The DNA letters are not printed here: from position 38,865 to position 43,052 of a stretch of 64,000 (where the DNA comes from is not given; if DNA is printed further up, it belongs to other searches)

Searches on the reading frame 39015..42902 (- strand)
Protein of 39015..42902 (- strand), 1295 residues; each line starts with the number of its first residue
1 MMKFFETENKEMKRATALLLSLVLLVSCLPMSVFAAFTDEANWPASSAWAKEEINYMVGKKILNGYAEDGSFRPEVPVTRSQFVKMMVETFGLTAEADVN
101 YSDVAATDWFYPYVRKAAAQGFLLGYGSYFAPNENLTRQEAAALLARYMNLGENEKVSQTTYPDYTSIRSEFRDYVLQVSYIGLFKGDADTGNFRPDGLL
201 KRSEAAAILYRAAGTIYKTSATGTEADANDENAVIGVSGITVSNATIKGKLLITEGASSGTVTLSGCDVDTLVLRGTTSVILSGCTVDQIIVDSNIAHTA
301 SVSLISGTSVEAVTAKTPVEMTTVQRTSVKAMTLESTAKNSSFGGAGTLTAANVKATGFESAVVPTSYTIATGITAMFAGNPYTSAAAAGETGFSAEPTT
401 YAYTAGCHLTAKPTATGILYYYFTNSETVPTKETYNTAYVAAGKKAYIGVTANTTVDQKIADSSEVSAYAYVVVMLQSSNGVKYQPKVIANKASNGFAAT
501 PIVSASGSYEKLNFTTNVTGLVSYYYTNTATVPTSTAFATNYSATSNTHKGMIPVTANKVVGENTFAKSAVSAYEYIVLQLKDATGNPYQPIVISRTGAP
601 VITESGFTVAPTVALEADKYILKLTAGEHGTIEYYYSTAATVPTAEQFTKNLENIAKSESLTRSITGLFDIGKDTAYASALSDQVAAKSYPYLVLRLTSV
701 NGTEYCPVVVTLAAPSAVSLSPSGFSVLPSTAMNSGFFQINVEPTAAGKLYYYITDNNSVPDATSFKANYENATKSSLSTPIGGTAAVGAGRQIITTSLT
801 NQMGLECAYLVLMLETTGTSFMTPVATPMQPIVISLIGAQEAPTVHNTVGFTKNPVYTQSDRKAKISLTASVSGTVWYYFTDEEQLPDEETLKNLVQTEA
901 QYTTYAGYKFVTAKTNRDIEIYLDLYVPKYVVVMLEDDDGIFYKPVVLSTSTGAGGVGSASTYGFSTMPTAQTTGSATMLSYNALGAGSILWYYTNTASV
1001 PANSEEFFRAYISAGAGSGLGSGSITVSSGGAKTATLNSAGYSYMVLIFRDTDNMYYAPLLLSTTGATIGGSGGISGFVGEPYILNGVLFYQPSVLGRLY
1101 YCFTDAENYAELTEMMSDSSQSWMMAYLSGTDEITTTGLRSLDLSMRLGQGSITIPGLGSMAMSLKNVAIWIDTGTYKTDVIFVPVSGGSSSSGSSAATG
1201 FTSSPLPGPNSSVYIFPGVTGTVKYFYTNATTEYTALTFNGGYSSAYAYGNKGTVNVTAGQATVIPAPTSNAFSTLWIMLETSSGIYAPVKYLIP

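Call 77: search_protein_families(library=pfam, proteins=[window:39015-42902:-], max_evalue=0.00001)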
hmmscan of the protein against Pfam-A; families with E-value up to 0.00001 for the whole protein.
window:39015-42902:- (1295 aa): 1 family
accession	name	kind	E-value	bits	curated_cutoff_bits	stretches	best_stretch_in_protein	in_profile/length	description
PF00395.25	SLH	-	5.1e-25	87.6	20.8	2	101-142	2-44/44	S-layer homology domain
